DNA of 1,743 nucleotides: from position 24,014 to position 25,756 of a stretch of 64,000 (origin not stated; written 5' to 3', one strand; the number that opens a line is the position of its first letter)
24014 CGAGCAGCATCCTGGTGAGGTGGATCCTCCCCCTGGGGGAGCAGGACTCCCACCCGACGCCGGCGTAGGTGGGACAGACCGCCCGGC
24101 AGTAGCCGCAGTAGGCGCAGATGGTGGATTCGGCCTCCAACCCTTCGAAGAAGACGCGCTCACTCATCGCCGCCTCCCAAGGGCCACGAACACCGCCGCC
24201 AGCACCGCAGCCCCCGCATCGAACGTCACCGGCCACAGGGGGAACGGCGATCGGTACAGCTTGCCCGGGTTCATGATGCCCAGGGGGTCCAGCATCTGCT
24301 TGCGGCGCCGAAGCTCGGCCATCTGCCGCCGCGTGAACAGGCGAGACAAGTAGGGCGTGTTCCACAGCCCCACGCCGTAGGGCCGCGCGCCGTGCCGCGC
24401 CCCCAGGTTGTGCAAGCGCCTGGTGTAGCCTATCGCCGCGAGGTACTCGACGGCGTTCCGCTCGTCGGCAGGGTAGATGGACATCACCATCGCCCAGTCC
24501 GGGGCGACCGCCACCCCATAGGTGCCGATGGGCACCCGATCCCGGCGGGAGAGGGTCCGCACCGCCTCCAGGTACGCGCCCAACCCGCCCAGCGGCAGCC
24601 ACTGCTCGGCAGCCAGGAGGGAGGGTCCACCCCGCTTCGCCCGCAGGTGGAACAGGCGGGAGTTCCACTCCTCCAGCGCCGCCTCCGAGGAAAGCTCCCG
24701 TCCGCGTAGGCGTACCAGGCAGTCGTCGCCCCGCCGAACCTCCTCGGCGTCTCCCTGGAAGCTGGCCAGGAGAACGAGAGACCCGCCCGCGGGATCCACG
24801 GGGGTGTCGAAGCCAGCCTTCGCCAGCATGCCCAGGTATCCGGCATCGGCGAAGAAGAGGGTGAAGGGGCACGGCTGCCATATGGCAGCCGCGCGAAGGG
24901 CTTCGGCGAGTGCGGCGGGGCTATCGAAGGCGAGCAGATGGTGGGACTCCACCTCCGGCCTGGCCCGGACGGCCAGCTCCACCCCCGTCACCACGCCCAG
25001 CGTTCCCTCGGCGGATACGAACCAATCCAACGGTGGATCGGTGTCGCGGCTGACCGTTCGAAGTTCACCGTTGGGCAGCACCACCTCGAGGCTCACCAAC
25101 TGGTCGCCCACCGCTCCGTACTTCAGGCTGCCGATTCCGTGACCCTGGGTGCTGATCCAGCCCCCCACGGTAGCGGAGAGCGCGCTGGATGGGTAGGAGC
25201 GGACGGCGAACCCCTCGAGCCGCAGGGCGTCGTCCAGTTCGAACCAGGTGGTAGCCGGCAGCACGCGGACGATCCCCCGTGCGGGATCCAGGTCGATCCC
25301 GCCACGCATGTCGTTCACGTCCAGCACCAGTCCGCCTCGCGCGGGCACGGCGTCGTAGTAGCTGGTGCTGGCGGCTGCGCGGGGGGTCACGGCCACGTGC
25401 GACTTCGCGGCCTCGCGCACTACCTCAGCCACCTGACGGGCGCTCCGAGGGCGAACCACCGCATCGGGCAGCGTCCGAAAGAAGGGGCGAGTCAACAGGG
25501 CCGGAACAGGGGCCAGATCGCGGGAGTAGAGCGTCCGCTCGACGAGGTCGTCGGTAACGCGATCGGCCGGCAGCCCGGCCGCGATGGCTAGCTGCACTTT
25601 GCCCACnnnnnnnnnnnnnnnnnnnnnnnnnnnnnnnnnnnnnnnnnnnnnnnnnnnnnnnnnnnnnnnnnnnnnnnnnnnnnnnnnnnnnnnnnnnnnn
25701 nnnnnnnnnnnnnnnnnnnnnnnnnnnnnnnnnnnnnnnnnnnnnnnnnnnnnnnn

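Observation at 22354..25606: GcvH-like lipoyl-carrier protein co-operonic with a GlcD-like FAD oxidase and a GlcF/HdrD-like CCG iron-sulfur protein: a candidate lipoyl-protein-linked oxidoreductase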

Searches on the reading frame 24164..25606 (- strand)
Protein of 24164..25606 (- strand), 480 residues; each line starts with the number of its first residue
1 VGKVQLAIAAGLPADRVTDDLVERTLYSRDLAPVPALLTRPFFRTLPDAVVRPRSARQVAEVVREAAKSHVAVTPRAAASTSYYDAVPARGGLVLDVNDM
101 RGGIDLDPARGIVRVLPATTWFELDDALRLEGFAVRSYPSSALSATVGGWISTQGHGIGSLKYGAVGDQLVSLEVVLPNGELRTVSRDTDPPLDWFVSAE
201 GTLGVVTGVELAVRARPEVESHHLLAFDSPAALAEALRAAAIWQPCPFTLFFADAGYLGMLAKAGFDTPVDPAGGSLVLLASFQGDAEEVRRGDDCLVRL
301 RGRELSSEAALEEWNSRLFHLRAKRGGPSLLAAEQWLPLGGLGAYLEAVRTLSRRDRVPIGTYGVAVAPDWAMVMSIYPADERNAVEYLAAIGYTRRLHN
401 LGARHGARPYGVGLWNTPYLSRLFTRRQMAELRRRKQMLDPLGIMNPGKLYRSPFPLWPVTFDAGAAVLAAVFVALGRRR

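Call 8: search_protein_families(library=pfam, proteins=[window:24164-25606:-], max_evalue=0.01)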
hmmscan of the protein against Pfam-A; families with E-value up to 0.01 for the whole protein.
window:24164-25606:- (480 aa): 2 families
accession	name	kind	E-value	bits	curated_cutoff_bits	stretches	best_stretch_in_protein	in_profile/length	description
PF01565.28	FAD_binding_4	-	2.5e-34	118.4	26.4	1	47-185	1-138/139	FAD binding domain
PF02913.24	FAD-oxidase_C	-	2.1e-09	37.9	21.2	1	217-450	2-248/248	FAD linked oxidases, C-terminal domain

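Call 9: search_protein_families(library=ncbifam, proteins=[window:24164-25606:-], max_evalue=0.001)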
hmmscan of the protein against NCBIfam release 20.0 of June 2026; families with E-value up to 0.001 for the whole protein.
window:24164-25606:- (480 aa): 11 families
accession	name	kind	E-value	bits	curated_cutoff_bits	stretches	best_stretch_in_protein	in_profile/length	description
TIGR00387.1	glcD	equivalog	4.8e-31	108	567.9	1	50-449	1-413/413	glycolate oxidase subunit GlcD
NF008408.0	PRK11230.1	equivalog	1e-18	67.1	897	1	43-237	52-251/499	glycolate oxidase subunit GlcD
NF049975.1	2HglutDHaseYdiJ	equivalog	6.8e-16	57.2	1350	1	43-185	48-192/1018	D-2-hydroxyglutarate dehydrogenase YdiJ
NF041227.1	BagG_FevA2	exception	2e-15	56.3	850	1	54-214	53-208/455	bagremycin/ferroverdin biosynthesis FAD-dependent oxygenase BagG/FevA2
NF008439.0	PRK11282.1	equivalog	1.1e-12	47.5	284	1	56-247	8-202/358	glycolate oxidase subunit GlcE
NF041226.1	BagK_FevA1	equivalog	3.9e-12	45.3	800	1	46-243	40-231/453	bagremycin/ferroverdin biosynthesis FAD-dependent oxygenase BagK/FevA1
TIGR01679.1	bact_FAD_ox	subfamily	5.1e-12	45.4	292.25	1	45-217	10-176/419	FAD-linked oxidoreductase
NF053785.1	DcplphribOxDprE1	equivalog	1e-11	44.7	500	1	49-215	17-178/449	decaprenylphosphoryl-beta-D-ribose oxidase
TIGR01678.1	FAD_lactone_ox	subfamily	5.2e-09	35.5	396.8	1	44-212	12-177/438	sugar 1,4-lactone oxidase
TIGR01676.1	GLDHase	equivalog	2.6e-07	29.8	458.25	1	51-225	66-237/541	L-galactonolactone dehydrogenase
TIGR01677.1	pln_FAD_oxido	subfamily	0.0002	20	383.1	1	49-214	36-212/560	FAD-dependent oxidoreductase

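Call 17: search_solved_structures(query=window:24164-25606:-, max_evalue=0.001)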
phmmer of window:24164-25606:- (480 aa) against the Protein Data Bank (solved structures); distinct sequences matched with E-value up to 0.001: 64 (the best 60 are shown).
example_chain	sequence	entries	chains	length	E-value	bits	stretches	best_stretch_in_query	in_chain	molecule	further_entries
6v42_A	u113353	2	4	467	1.8e-20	76.1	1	8-251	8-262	FAD/FMN-containing dehydrogenase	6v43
9qgz_A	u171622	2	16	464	1.5e-19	73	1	41-451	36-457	Glycolate oxidase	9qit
4bc7_A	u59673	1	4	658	2.6e-18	68.9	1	37-251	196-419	ALKYLDIHYDROXYACETONEPHOSPHATE SYNTHASE, PEROXISOMAL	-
4bca_A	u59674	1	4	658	3.5e-18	68.5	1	37-247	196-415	ALKYLDIHYDROXYACETONEPHOSPHATE SYNTHASE, PEROXISOMAL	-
4bby_A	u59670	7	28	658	3.5e-18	68.5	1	37-247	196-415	ALKYLDIHYDROXYACETONEPHOSPHATE SYNTHASE, PEROXISOMAL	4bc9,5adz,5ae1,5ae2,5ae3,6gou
8jdb_A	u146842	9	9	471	2.4e-16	62.5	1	47-450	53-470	Probable D-lactate dehydrogenase, mitochondrial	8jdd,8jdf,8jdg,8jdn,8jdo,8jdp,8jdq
2uuu_A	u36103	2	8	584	3.5e-16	61.9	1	42-239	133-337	ALKYLDIHYDROXYACETONEPHOSPHATE SYNTHASE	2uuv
8jdc_A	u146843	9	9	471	1.3e-15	60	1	47-450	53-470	Probable D-lactate dehydrogenase, mitochondrial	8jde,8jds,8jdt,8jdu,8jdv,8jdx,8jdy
7qh2_C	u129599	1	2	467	2.3e-15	59.3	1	44-450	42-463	Lactate dehydrogenase (NAD(+),ferredoxin) subunit LctD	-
3pm9_A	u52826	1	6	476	2.3e-15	59.3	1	40-231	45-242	Putative oxidoreductase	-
6lpn_A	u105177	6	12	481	2.1e-11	46.2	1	46-221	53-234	D-2-hydroxyglutarate dehydrogenase, mitochondrial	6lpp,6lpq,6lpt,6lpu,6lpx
8s7r_A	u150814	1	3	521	4.4e-11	45.1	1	46-184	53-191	Oxidoreductase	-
8s7t_A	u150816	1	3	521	4.4e-11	45.1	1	46-184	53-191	Oxidoreductase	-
8s7s_A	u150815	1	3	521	5.3e-11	44.9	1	46-184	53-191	Oxidoreductase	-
8s7p_A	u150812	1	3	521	8.2e-11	44.2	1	46-184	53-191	Oxidoreductase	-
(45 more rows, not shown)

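Call 26: search_solved_structures(query=window:24164-25606:-, max_evalue=1e-14, show_alignments=2)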
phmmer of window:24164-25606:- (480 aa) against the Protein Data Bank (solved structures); distinct sequences matched with E-value up to 1e-14: 10.
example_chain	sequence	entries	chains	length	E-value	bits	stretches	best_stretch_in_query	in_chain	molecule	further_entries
6v42_A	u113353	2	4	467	1.8e-20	76.1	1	8-251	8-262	FAD/FMN-containing dehydrogenase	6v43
9qgz_A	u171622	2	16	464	1.5e-19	73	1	41-451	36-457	Glycolate oxidase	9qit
4bc7_A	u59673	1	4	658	2.6e-18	68.9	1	37-251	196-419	ALKYLDIHYDROXYACETONEPHOSPHATE SYNTHASE, PEROXISOMAL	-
4bca_A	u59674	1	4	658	3.5e-18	68.5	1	37-247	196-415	ALKYLDIHYDROXYACETONEPHOSPHATE SYNTHASE, PEROXISOMAL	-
4bby_A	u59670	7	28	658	3.5e-18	68.5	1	37-247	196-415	ALKYLDIHYDROXYACETONEPHOSPHATE SYNTHASE, PEROXISOMAL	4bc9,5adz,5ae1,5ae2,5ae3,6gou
8jdb_A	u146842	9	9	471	2.4e-16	62.5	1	47-450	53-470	Probable D-lactate dehydrogenase, mitochondrial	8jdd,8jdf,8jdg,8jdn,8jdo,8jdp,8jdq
2uuu_A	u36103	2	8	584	3.5e-16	61.9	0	42-239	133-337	ALKYLDIHYDROXYACETONEPHOSPHATE SYNTHASE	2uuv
8jdc_A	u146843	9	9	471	1.3e-15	60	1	47-450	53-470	Probable D-lactate dehydrogenase, mitochondrial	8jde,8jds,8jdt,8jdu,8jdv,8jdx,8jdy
7qh2_C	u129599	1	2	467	2.3e-15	59.3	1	44-450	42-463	Lactate dehydrogenase (NAD(+),ferredoxin) subunit LctD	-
3pm9_A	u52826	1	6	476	2.3e-15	59.3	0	40-231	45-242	Putative oxidoreductase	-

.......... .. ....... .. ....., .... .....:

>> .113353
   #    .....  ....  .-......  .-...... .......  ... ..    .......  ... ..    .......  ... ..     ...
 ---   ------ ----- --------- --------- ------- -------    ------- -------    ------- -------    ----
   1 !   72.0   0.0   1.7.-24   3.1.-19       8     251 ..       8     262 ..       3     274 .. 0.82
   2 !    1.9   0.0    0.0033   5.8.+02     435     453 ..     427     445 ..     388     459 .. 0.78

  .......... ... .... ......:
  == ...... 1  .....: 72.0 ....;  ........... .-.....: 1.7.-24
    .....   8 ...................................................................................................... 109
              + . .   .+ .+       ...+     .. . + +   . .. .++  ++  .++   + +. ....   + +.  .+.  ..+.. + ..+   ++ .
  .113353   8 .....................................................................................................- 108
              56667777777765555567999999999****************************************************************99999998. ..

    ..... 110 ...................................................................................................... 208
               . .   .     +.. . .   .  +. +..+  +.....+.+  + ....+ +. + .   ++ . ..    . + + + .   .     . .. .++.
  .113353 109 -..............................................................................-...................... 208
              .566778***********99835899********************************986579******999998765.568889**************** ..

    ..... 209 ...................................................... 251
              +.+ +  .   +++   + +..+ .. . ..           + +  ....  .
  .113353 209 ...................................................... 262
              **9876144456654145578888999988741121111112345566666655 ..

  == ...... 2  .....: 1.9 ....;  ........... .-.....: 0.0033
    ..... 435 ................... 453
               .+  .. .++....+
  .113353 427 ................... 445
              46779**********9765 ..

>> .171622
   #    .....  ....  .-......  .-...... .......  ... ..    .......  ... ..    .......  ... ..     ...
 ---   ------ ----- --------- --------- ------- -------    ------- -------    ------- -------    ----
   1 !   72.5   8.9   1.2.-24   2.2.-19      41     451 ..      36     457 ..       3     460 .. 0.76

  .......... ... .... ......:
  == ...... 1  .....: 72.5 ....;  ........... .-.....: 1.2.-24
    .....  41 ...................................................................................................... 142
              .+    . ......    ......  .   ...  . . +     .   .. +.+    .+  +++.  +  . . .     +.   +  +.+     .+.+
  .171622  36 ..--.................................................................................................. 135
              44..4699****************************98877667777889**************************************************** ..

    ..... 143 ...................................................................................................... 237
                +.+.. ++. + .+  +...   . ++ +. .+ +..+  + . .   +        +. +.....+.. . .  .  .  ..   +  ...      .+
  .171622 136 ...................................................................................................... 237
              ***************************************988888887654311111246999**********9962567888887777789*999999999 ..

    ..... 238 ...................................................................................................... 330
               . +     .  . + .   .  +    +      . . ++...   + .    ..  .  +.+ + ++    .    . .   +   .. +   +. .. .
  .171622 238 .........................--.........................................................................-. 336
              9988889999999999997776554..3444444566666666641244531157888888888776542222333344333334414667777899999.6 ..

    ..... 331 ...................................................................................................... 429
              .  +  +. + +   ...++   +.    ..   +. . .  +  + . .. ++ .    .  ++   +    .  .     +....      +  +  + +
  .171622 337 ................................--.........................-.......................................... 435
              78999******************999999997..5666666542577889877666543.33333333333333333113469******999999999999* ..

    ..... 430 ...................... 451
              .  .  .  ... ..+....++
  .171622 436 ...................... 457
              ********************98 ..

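Call 27: find_homologous_proteins(query=window:24164-25606:-, max_evalue=0.00001)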
Query window:24164-25606:- (480 aa): 1405 proteins with E <= 0.00001 among 8000 candidates; the best 120 are listed.
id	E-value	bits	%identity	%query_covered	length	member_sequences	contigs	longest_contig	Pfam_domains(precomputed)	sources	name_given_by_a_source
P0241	0.0e+0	1058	100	99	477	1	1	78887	PF01565.29,PF02913.25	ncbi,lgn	ncbi:MAG: FAD-binding oxidoreductase [Sphingomonadaceae bacterium]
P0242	1.4e-267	906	85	99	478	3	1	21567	PF01565.29,PF02913.25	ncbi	ncbi:MAG: FAD-binding oxidoreductase [Chloroflexota bacterium]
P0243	8.6e-240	814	76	99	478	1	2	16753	PF01565.29,PF02913.25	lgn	-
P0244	6.4e-217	739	69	99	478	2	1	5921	PF01565.29,PF02913.25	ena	-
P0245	1.3e-216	738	71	99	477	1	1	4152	PF01565.29,PF02913.25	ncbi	-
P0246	4.9e-213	726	70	98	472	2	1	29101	PF01565.29,PF02913.25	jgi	jgi:glycolate oxidase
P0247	1.1e-212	725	70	98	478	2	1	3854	PF01565.29,PF02913.25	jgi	jgi:glycolate oxidase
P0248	5.2e-211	719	69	99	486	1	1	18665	PF01565.29,PF02913.25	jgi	jgi:glycolate oxidase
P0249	1.6e-210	718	69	99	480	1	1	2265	PF01565.29,PF02913.25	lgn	-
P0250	3.4e-210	717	70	96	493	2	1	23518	PF01565.29,PF02913.25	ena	-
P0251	3.6e-210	717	67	99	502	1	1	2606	PF01565.29,PF02913.25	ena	-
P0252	2.3e-209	714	67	98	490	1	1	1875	PF01565.29,PF02913.25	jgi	jgi:glycolate oxidase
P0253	1.4e-208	711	67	99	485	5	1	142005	PF01565.29,PF02913.25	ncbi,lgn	-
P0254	1.8e-208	711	68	98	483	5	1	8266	PF01565.29,PF02913.25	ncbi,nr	ncbi:MAG: FAD-binding oxidoreductase [Chloroflexota bacterium]|nr:FAD-binding oxidoreductase [Chloro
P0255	2.4e-207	707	66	98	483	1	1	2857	PF01565.29,PF02913.25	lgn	-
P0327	9.2e-156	537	54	96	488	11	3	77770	PF01565.29,PF02913.25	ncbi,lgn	-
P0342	2.8e-134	466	51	96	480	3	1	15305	PF01565.29,PF02913.25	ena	-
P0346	1.8e-128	447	46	97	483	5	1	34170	PF01565.29,PF02913.25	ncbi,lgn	-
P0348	7.0e-128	445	49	97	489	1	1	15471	PF01565.29,PF02913.25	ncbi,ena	-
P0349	8.4e-128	445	46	97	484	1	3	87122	PF01565.29,PF02913.25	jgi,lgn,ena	-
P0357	6.4e-127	442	47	96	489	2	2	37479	PF01565.29,PF02913.25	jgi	-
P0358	9.5e-127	441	46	96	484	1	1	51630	PF01565.29,PF02913.25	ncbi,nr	ncbi:MAG: FAD-binding oxidoreductase [Deltaproteobacteria bacterium]|nr:FAD-binding oxidoreductase [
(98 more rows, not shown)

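Call 28: find_encoding_contigs(protein=P0358, flank=8000, max_places=1)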
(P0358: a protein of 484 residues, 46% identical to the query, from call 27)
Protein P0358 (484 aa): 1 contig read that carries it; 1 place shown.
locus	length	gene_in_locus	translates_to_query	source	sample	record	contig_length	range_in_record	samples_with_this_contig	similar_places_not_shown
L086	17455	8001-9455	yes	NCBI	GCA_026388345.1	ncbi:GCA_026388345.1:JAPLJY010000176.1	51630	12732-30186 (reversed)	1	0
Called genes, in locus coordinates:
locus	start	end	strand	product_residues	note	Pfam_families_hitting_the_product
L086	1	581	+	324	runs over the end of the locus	PF00676:E1_dh, PF02775:TPP_enzyme_C (weak)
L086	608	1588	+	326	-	PF02779:Transket_pyr, PF02780:Transketolase_C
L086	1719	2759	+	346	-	PF03480:DctP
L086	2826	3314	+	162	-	PF04290:DctQ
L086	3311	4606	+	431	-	PF06808:DctM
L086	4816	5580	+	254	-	PF00106:adh_short, PF08659:KR, PF13561:adh_short_C2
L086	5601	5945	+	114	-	PF02627:CMD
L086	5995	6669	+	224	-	PF21948:LplA-B_cat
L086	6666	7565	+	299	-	PF04055:Radical_SAM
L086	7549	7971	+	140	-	PF01597:GCV_H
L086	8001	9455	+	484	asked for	PF01565:FAD_binding_4, PF02913:FAD-oxidase_C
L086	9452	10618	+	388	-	PF13183:Fer4_8, PF13534:Fer4_17 (weak), PF02754:CCG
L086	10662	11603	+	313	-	PF21948:LplA-B_cat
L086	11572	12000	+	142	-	PF01597:GCV_H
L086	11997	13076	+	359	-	PF21948:LplA-B_cat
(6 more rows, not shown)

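Call 29: find_encoding_contigs(protein=P0349, flank=8000, max_places=1)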
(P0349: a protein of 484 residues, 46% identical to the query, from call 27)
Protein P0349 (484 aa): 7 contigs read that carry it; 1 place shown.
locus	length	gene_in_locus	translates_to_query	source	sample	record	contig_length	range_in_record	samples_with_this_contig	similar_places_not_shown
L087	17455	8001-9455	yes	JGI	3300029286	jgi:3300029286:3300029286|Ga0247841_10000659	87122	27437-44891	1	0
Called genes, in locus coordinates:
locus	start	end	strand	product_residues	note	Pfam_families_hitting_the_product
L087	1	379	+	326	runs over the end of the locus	PF02779:Transket_pyr, PF02780:Transketolase_C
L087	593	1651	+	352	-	PF03480:DctP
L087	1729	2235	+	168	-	PF04290:DctQ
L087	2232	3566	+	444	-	PF06808:DctM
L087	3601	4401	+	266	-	PF00106:adh_short, PF13561:adh_short_C2, PF23441:SDR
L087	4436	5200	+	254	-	PF00106:adh_short, PF08659:KR, PF13561:adh_short_C2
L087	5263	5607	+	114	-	PF02627:CMD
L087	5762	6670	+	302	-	PF21948:LplA-B_cat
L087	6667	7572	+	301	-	PF04055:Radical_SAM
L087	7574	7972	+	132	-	PF01597:GCV_H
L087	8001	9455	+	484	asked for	PF01565:FAD_binding_4, PF02913:FAD-oxidase_C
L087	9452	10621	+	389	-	PF12838:Fer4_7 (weak), PF13183:Fer4_8, PF13187:Fer4_9 (faint), PF13534:Fer4_17, PF02754:CCG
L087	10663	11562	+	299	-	PF21948:LplA-B_cat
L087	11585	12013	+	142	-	PF01597:GCV_H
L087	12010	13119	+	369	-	PF21948:LplA-B_cat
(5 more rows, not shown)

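Call 30: find_encoding_contigs(protein=P0327, flank=8000, max_places=1)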
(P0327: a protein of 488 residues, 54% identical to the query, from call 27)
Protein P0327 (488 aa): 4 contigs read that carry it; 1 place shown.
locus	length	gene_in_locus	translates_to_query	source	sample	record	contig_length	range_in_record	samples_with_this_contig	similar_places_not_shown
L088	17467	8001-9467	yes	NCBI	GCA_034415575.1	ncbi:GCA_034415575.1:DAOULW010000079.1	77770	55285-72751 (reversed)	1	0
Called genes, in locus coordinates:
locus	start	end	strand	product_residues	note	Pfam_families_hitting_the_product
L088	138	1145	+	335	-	PF01513:NAD_kinase, PF00781:DAGK_cat (weak)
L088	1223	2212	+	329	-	PF00676:E1_dh, PF02775:TPP_enzyme_C (faint)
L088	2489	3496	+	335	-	PF02779:Transket_pyr, PF02780:Transketolase_C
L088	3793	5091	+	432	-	PF00364:Biotin_lipoyl, PF02817:E3_binding, PF00198:2-oxoacid_dh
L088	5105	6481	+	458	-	PF00890:FAD_binding_2 (weak), PF01134:GIDA, PF01266:DAO (weak), PF07992:Pyr_redox_2, PF12831:FAD_oxidored, PF13450:NAD_binding_8 (weak), PF00070:Pyr_redox, PF02852:Pyr_redox_dim, +2 more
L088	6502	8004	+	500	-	PF21948:LplA-B_cat, PF04055:Radical_SAM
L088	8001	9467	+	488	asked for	PF01565:FAD_binding_4, PF02913:FAD-oxidase_C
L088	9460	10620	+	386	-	PF13183:Fer4_8, PF13746:Fer4_18 (faint), PF12838:Fer4_7 (weak), PF13187:Fer4_9 (weak), PF13484:Fer4_16, PF13534:Fer4_17, PF02754:CCG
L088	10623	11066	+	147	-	PF01597:GCV_H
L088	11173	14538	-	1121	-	PF00069:Pkinase, PF07714:PK_Tyr_Ser-Thr, PF00931:NB-ARC (weak), PF13191:AAA_16 (weak), PF13401:AAA_22 (weak), PF13424:TPR_12, PF13424:TPR_12, PF17874:TPR_MalT (weak), +5 more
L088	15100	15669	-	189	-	PF01936:NYN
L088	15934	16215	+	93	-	-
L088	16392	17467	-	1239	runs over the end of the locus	PF00069:Pkinase, PF07714:PK_Tyr_Ser-Thr, PF19974:TCAD9, PF08239:SH3_3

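Call 33: find_encoding_contigs(protein=P0346, flank=10000, max_places=1)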
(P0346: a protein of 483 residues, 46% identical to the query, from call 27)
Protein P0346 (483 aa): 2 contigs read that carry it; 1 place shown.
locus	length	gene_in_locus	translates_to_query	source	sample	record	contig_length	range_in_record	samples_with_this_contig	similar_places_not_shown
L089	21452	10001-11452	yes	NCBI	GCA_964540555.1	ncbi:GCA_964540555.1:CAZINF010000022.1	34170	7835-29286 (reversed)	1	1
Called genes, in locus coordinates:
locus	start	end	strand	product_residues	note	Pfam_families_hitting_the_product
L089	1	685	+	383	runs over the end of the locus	PF00364:Biotin_lipoyl, PF25919:BSH_CusB (weak), PF02817:E3_binding, PF00198:2-oxoacid_dh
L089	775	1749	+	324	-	PF00676:E1_dh, PF02775:TPP_enzyme_C (weak)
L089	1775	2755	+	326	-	PF02779:Transket_pyr, PF02780:Transketolase_C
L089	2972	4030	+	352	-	PF03480:DctP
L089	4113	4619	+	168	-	PF04290:DctQ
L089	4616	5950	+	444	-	PF06808:DctM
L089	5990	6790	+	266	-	PF00106:adh_short, PF13561:adh_short_C2, PF23441:SDR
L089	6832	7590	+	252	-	PF00106:adh_short, PF08659:KR, PF13561:adh_short_C2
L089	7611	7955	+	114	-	PF02627:CMD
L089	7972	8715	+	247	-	PF21948:LplA-B_cat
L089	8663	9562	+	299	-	PF04055:Radical_SAM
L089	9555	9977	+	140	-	PF01597:GCV_H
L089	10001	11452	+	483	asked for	PF01565:FAD_binding_4, PF02913:FAD-oxidase_C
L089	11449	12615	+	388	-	PF12838:Fer4_7 (weak), PF13183:Fer4_8, PF13534:Fer4_17, PF02754:CCG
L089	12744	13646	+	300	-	PF21948:LplA-B_cat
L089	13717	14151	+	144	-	PF01597:GCV_H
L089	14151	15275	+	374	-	PF21948:LplA-B_cat, PF03099:BPL_LplA_LipB (weak), PF10437:Lip_prot_lig_C (faint)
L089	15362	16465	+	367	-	PF04055:Radical_SAM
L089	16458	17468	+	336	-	PF04055:Radical_SAM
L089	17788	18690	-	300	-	PF00009:GTP_EFTU (faint), PF00350:Dynamin_N (faint), PF01926:MMR_HSR1, PF02421:FeoB_N (weak), PF03193:RsgA_GTPase (faint), PF07650:KH_2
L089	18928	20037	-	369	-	PF04055:Radical_SAM, PF16199:Radical_SAM_C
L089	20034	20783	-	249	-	PF14622:Ribonucleas_3_3, PF00636:Ribonuclease_3, PF00035:dsrm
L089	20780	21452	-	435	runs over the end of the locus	PF00919:UPF0004, PF04055:Radical_SAM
